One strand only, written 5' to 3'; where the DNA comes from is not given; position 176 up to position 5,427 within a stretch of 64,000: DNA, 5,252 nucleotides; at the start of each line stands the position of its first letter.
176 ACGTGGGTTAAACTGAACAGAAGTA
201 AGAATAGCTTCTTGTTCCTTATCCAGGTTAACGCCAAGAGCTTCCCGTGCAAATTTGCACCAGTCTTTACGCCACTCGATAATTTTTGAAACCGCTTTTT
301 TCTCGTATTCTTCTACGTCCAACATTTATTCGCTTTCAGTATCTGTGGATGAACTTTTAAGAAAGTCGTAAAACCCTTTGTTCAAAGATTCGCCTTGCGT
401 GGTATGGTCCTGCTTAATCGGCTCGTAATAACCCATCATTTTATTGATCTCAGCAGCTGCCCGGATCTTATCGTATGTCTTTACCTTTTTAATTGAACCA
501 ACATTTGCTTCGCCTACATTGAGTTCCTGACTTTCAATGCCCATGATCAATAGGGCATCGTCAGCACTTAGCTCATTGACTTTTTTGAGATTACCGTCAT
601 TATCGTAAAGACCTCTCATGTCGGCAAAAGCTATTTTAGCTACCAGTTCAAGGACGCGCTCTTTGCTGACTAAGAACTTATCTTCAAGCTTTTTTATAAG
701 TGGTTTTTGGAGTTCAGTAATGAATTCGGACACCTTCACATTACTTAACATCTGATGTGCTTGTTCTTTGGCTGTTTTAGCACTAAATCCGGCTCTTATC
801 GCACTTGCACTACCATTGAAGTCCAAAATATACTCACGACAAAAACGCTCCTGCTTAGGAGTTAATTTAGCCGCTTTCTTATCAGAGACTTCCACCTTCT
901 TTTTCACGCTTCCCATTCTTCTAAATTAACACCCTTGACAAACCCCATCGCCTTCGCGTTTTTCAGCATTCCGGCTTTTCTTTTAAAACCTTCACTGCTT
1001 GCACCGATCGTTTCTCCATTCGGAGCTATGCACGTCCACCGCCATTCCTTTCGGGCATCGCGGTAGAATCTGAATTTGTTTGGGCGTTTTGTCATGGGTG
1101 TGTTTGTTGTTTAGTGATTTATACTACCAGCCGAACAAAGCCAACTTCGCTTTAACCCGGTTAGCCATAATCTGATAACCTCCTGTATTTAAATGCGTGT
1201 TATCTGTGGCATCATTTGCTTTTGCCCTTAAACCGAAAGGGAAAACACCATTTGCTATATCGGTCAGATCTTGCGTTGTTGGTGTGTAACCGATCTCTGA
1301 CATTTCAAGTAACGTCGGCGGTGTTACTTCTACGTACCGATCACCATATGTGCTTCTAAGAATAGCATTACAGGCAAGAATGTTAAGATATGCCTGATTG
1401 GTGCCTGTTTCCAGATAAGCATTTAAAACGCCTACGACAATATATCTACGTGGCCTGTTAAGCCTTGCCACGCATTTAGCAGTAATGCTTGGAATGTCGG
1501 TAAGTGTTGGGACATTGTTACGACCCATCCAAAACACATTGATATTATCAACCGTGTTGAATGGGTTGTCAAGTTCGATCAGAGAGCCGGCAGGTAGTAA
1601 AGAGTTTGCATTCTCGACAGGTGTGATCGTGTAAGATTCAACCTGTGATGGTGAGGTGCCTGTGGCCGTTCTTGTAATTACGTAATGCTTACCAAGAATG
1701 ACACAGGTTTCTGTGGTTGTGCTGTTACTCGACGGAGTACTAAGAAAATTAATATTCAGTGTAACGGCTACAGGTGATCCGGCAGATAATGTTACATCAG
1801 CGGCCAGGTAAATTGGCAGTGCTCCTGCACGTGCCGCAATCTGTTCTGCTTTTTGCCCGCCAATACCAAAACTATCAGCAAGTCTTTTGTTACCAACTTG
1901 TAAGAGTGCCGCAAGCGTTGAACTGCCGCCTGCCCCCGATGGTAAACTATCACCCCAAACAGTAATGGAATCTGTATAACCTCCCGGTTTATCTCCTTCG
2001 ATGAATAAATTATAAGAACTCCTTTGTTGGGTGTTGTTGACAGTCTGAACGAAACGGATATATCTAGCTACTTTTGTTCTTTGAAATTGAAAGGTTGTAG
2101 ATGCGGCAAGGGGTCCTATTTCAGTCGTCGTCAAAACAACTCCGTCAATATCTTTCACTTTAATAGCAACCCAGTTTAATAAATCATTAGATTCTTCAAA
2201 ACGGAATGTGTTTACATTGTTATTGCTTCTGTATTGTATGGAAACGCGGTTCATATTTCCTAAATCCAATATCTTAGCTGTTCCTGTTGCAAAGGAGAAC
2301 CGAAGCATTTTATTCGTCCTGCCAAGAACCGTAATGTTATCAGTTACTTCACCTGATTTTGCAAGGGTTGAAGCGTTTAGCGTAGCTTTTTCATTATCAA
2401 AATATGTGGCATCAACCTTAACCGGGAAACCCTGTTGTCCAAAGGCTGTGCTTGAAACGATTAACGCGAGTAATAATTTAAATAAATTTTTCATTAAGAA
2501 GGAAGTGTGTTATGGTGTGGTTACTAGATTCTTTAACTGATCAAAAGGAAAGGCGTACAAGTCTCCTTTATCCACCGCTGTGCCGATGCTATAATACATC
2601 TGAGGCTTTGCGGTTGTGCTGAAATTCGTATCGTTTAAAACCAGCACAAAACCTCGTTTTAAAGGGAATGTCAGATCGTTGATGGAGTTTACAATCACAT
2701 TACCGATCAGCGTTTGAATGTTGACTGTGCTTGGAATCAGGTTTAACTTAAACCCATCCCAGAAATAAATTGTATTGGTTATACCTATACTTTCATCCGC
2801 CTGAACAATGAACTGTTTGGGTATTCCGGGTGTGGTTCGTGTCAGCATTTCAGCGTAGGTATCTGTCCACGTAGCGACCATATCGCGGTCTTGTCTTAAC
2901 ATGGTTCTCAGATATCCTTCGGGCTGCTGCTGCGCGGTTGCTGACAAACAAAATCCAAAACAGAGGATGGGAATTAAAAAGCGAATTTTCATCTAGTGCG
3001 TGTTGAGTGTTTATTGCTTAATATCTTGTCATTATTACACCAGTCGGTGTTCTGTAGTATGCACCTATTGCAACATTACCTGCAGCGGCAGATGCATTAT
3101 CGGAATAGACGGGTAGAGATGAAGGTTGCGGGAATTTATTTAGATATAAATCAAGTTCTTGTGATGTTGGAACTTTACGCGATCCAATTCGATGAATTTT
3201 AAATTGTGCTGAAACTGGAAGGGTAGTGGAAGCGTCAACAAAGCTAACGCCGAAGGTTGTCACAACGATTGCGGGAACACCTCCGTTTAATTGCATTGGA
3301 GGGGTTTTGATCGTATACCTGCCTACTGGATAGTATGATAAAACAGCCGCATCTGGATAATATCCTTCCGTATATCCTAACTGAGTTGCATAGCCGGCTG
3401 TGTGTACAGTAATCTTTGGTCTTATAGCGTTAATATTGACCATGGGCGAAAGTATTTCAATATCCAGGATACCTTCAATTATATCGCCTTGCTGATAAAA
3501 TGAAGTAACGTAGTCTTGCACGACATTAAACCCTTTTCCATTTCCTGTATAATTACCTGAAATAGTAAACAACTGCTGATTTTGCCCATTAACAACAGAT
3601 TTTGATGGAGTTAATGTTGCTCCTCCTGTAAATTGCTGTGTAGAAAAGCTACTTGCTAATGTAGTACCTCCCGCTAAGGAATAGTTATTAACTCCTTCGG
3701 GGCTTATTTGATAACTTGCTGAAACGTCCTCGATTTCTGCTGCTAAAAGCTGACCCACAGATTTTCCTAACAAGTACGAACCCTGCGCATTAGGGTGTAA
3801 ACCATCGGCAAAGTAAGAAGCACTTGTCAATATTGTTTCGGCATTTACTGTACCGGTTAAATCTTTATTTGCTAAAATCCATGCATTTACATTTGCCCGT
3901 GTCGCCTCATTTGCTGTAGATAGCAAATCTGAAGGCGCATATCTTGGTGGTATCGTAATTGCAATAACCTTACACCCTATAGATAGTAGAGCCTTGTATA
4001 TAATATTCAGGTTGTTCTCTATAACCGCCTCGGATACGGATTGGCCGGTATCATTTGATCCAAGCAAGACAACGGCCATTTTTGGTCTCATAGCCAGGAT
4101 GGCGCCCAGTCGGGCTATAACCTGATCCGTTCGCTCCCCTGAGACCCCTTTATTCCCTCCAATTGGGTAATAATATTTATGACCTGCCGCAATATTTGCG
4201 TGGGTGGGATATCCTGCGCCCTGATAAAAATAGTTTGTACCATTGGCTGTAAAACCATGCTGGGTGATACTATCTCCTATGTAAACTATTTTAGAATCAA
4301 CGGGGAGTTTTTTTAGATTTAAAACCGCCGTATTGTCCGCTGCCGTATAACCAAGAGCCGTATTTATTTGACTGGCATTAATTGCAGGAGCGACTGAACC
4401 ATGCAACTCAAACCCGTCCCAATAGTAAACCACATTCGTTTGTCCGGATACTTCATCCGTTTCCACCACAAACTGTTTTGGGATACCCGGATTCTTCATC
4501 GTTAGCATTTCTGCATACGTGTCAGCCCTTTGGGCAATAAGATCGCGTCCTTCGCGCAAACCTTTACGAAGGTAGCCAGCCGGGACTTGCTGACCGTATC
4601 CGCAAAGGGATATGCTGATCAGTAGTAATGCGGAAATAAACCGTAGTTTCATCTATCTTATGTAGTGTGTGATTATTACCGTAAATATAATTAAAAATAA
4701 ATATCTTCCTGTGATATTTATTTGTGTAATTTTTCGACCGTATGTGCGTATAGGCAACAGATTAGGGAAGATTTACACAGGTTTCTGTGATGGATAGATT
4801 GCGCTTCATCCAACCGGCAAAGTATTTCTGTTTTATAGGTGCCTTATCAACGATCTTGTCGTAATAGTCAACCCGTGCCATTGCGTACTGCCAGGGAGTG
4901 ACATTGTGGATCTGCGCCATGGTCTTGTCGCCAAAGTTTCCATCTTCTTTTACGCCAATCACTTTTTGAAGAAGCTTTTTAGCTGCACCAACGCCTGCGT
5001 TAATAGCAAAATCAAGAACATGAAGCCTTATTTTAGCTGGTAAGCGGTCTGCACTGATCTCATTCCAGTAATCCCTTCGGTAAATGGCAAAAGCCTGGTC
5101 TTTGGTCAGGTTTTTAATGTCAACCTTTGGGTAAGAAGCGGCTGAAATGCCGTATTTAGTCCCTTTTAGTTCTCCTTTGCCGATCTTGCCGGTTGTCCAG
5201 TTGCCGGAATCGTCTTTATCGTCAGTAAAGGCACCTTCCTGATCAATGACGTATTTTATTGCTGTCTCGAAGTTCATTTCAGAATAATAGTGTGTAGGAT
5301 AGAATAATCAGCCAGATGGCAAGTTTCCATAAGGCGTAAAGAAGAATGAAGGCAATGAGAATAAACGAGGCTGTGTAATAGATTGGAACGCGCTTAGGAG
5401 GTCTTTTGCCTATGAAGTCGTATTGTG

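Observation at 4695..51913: Eight copies of a 29-bp perfect-dyad element fused to Bacteroidota -7 boxes: one regulon across the whole element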

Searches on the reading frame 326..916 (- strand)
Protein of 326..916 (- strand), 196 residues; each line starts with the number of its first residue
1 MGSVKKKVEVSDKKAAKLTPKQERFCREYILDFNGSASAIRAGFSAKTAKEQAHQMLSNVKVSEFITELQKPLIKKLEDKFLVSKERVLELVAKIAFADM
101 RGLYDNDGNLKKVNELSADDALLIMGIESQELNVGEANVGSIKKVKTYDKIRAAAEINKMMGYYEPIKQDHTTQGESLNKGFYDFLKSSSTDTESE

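Call 21: search_protein_families(library=pfam, proteins=[window:326-916:-], max_evalue=0.01)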
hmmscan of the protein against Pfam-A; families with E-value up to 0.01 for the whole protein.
window:326-916:- (196 aa): 1 family
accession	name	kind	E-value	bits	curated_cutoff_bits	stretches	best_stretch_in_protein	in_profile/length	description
PF03592.21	Terminase_2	-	1.4e-31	110.4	26.1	1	18-164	1-131/141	Terminase small subunit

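Call 41: find_encoding_contigs(protein=window:326-916:-, flank=10000, max_places=4)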
Protein window:326-916:- (196 aa): 1 contig read that carries it; 1 place shown.
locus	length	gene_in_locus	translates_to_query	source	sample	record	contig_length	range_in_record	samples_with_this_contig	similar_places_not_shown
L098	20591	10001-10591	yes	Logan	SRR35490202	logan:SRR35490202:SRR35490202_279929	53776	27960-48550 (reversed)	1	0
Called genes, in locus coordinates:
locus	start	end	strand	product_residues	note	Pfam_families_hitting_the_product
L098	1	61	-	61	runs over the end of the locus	-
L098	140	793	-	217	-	-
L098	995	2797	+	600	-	-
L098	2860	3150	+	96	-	-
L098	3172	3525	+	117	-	-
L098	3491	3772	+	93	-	-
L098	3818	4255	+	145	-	-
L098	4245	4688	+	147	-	-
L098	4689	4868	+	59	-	-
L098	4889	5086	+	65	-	-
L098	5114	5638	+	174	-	-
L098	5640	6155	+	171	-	PF05838:Glyco_hydro_108, PF09374:PG_binding_3 (weak)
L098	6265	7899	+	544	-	PF00657:Lipase_GDSL, PF13472:Lipase_GDSL_2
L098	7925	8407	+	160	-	-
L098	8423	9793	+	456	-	-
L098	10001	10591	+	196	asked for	PF03592:Terminase_2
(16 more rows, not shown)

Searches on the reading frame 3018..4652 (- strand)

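Call 11: search_protein_families(library=pfam, proteins=[window:3018-4652:-], max_evalue=0.01)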
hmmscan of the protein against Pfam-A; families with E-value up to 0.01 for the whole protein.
window:3018-4652:- (544 aa): 2 families
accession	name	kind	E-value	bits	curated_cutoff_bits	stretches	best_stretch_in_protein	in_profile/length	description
PF13472.12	Lipase_GDSL_2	-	3.4e-18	67.2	32.9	1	125-291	2-175/178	GDSL-like Lipase/Acylhydrolase family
PF00657.28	Lipase_GDSL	-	1.8e-10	41.8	23.6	1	122-296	1-205/208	GDSL-like Lipase/Acylhydrolase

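Call 12: search_protein_families(library=phrogs, proteins=[window:3018-4652:-], max_evalue=0.001)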
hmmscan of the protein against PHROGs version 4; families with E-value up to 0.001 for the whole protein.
window:3018-4652:- (544 aa): 4 families
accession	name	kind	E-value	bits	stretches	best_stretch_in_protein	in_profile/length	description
phrog_6102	-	moron, auxiliary metabolic gene and host takeover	9.7e-34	117.8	1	115-494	26-439/442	lipase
phrog_19622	-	other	8.4e-09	35.3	1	119-332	56-273/524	esterase/lipase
phrog_14008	-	unknown function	2.3e-06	28.1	1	119-298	61-228/234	-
phrog_13362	-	unknown function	4.4e-05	22.8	1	167-373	547-760/820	-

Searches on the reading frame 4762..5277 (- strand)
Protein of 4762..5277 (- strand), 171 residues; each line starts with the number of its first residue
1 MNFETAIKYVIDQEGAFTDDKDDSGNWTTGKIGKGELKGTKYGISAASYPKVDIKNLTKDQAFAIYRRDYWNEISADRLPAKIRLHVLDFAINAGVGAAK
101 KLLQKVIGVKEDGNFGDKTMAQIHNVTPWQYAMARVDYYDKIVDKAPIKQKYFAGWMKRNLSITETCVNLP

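Call 94: search_protein_families(library=pfam, proteins=[window:4762-5277:-], max_evalue=0.01)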
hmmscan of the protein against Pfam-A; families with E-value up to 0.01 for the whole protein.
window:4762-5277:- (171 aa): 2 families
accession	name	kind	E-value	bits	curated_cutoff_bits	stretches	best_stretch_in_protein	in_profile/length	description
PF05838.17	Glyco_hydro_108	-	5.5e-20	72.1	21.2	1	8-95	2-85/85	Glycosyl hydrolase 108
PF09374.15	PG_binding_3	-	1.3e-07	32.1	24.6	1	99-159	2-74/76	Predicted Peptidoglycan domain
